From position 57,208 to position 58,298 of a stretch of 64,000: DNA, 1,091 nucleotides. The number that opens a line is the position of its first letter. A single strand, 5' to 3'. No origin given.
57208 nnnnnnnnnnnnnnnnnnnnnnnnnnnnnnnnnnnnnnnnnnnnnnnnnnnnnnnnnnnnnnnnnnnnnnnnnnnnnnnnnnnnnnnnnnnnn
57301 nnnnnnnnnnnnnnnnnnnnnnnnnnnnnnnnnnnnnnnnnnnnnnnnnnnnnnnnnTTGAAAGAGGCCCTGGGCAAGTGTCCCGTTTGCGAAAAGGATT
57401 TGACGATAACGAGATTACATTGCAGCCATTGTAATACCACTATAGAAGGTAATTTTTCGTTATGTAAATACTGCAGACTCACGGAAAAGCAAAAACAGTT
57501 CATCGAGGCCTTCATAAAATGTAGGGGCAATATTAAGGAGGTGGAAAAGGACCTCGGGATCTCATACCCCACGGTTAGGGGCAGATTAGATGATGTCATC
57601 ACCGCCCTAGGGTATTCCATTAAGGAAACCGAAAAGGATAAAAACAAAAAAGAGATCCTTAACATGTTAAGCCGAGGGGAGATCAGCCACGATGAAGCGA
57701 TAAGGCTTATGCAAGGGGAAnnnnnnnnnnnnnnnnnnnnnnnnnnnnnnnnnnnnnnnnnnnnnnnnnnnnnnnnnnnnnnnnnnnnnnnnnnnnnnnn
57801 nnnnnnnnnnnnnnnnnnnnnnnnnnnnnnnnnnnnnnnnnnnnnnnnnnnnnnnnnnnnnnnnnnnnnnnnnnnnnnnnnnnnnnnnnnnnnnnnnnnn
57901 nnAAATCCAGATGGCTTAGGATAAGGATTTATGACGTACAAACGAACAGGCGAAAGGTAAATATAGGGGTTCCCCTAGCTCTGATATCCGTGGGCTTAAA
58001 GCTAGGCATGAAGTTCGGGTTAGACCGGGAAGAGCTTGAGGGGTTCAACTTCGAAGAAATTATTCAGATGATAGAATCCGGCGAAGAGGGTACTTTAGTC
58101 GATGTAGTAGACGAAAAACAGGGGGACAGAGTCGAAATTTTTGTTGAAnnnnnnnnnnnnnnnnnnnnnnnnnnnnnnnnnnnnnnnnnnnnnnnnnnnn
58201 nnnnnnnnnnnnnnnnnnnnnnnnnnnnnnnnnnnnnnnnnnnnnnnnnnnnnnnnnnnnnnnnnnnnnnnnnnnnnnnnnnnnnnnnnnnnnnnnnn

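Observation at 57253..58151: Two-gene DUF2089 plus SHOCT-like operon under a perfect consensus promoter with a 17-bp palindromic operator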

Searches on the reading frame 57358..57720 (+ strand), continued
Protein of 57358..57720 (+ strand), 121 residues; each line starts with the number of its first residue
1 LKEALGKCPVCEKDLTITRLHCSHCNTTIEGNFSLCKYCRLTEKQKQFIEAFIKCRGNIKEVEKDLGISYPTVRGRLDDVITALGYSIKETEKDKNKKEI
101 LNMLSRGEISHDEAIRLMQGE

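Call 60: fold_search(model_id=the predicted structure, library=pdb)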
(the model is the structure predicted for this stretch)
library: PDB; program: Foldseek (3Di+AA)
matches with E <= 10: 546; with E <= 0.001: 0
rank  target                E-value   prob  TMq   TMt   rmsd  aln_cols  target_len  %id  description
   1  3kln_B                3.4e-02  1.00  0.37  0.22   3.4        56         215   21  Vibrio cholerae VpsT (released 2010-02-09)
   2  3klo_B                7.0e-02  1.00  0.36  0.21   2.3        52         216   23  Vibrio cholerae VpsT bound to c-di-GMP (released 2010-02-09)
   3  3fzv_B                1.5e-01  0.96  0.33  0.15  13.0        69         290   17  Crystal structure of PA01 protein, putative LysR family transcriptional regulator from Pseudomonas aeruginosa (released 2009-03-10)
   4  6m5f_A                1.6e-01  0.95  0.33  0.15  13.1        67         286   18  Crystal structure of HinK, a LysR family transcriptional regulator from Pseudomonas aeruginosa (released 2021-03-17)
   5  3kln_A                1.8e-01  0.99  0.37  0.22   3.0        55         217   22  Vibrio cholerae VpsT (released 2010-02-09)
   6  1fse_B                1.9e-01  0.97  0.35  0.56  13.6        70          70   23  CRYSTAL STRUCTURE OF THE BACILLUS SUBTILIS REGULATORY PROTEIN GERE (released 2001-03-21)
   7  9f80                  2.0e-01  1.00  0.34  0.17   0.9        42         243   24  Crystal structure of Rv2242 regulator C-terminal fragment (161-414) (released 2024-12-18)
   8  3hug_K                2.2e-01  1.00  0.36  0.58   1.8        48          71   25  Crystal structure of Mycobacterium tuberculosis anti-sigma factor RslA in complex with -35 promoter binding domain of  (released 2010-03-02)
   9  1fse_D                2.2e-01  0.97  0.35  0.59  12.5        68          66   24  CRYSTAL STRUCTURE OF THE BACILLUS SUBTILIS REGULATORY PROTEIN GERE (released 2001-03-21)
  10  3onq_D                2.4e-01  1.00  0.34  0.17   1.3        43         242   23  Crystal Structure of Regulator of Polyketide Synthase Expression BAD_0249 from Bifidobacterium adolescentis (released 2010-09-08)
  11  3hug_E                2.4e-01  0.99  0.36  0.56   1.8        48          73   25  Crystal structure of Mycobacterium tuberculosis anti-sigma factor RslA in complex with -35 promoter binding domain of  (released 2010-03-02)
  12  6m5f_C                2.5e-01  0.91  0.33  0.15  12.9        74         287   19  Crystal structure of HinK, a LysR family transcriptional regulator from Pseudomonas aeruginosa (released 2021-03-17)
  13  3hug_G                2.7e-01  0.99  0.36  0.56   1.7        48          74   25  Crystal structure of Mycobacterium tuberculosis anti-sigma factor RslA in complex with -35 promoter binding domain of  (released 2010-03-02)
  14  5y2v_A                2.7e-01  0.91  0.35  0.15  14.6        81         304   20  Strcutrue of the full-length CcmR complexed with 2-OG from Synechocystis PCC6803 (released 2017-12-27)
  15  1i1g_A                2.7e-01  0.72  0.28  0.25   9.9        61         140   33  CRYSTAL STRUCTURE OF THE LRP-LIKE TRANSCRIPTIONAL REGULATOR FROM THE ARCHAEON PYROCOCCUS FURIOSUS (released 2002-02-06)
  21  1fse_A                3.7e-01  0.94  0.35  0.59  13.6        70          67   23  CRYSTAL STRUCTURE OF THE BACILLUS SUBTILIS REGULATORY PROTEIN GERE (released 2001-03-21)
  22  3hug_C                3.9e-01  0.99  0.36  0.54   1.8        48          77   25  Crystal structure of Mycobacterium tuberculosis anti-sigma factor RslA in complex with -35 promoter binding domain of  (released 2010-03-02)
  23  5w43_A                3.9e-01  0.98  0.35  0.22   2.5        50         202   22  Structure of the two-component response regulator RcsB-DNA complex (released 2018-03-07)
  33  3kln_C                4.7e-01  0.95  0.37  0.22   3.5        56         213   21  Vibrio cholerae VpsT (released 2010-02-09)
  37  3hug_A                5.0e-01  0.98  0.36  0.52   1.8        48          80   25  Crystal structure of Mycobacterium tuberculosis anti-sigma factor RslA in complex with -35 promoter binding domain of  (released 2010-03-02)
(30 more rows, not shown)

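Call 62: find_encoding_contigs(protein=P0231, flank=3500, max_places=1)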
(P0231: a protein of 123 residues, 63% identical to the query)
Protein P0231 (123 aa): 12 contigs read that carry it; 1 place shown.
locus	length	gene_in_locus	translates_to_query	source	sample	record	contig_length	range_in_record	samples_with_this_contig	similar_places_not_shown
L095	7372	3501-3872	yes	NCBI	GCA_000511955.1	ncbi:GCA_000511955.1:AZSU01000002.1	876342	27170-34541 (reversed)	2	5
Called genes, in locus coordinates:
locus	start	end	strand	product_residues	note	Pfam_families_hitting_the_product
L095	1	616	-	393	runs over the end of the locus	PF00155:Aminotran_1_2, PF12897:Asp_aminotransf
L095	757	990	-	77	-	PF06107:DUF951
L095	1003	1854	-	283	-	PF21088:MS_channel_1st, PF00924:MS_channel_2nd, PF21082:MS_channel_3rd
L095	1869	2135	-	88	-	PF11823:Se_S_carrier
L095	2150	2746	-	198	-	PF01206:TusA, PF02635:DsrE (weak)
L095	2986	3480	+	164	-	-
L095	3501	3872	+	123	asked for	PF22747:Zn_ribbon_DUF2089, PF09862:DUF2089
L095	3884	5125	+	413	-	PF22746:SHOCT-like_DUF2089-C, PF13349:DUF4097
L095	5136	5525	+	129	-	PF22746:SHOCT-like_DUF2089-C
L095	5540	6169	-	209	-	-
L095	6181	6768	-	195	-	PF02674:Colicin_V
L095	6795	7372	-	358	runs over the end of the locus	PF18975:DUF5711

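Call 63: find_encoding_contigs(protein=P0130, flank=3500, max_places=1)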
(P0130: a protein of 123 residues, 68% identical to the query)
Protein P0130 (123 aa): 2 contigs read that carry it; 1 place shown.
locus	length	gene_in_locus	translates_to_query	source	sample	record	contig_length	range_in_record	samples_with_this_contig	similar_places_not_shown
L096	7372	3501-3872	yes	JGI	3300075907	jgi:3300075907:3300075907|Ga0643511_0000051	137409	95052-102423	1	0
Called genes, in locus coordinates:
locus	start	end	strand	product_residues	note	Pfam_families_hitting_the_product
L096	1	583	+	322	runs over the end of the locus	PF00478:IMPDH (faint), PF03060:NMO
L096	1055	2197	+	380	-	PF09712:PHA_synth_III_E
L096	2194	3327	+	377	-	PF07167:PhaC_N (weak), PF00561:Abhydrolase_1, PF11339:DUF3141 (weak), PF12146:Hydrolase_4 (faint)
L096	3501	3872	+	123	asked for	PF22747:Zn_ribbon_DUF2089, PF09862:DUF2089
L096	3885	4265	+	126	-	PF22746:SHOCT-like_DUF2089-C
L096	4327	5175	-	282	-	PF09922:LiaF-like_C (faint), PF13349:DUF4097, PF24016:DUF7330 (faint)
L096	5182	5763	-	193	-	PF22564:HAAS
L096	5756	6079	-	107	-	PF03551:PadR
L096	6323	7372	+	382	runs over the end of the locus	PF22020:RlmL_1st, PF13847:Methyltransf_31 (faint), PF02926:THUMP, PF01170:UPF0020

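Call 71: search_protein_families(library=pfam, proteins=[L095:2986-3477:+], max_evalue=0.01)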
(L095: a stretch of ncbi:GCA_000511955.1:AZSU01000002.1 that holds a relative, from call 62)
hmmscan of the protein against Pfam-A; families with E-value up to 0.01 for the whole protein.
L095:2986-3477:+ (164 aa): 0 families

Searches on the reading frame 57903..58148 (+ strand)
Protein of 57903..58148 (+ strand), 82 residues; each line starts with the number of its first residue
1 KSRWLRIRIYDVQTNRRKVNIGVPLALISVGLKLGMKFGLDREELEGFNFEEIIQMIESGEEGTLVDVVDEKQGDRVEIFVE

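Call 80: search_protein_representatives(protein=window:57903-58148:+)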
Query: 82 residues. Proteins with E-value up to 0.001 (for the whole library): 564; up to 1e-10: 109; up to 1e-30: 0. The best 150 are listed.
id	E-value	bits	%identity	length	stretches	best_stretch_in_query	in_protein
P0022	1.8e-26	107.7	60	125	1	2-82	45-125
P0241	3.0e-18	81.6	53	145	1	2-82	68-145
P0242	1.7e-17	79.2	58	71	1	18-82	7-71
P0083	5.3e-17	77.6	46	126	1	2-82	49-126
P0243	1.1e-16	76.6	48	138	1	1-82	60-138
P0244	3.2e-16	75.1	47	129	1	2-82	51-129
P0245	5.0e-16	74.5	51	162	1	2-82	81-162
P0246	6.1e-16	74.2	45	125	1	3-82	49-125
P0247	8.4e-16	73.8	43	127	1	1-82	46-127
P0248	9.3e-16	73.7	49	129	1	2-82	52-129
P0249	1.5e-15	73.0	45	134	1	2-82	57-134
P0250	1.5e-15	73.0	38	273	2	2-82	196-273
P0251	2.3e-15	72.4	50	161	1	2-82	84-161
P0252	3.3e-15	71.9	49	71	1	10-82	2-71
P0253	6.2e-15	71.0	44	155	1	2-82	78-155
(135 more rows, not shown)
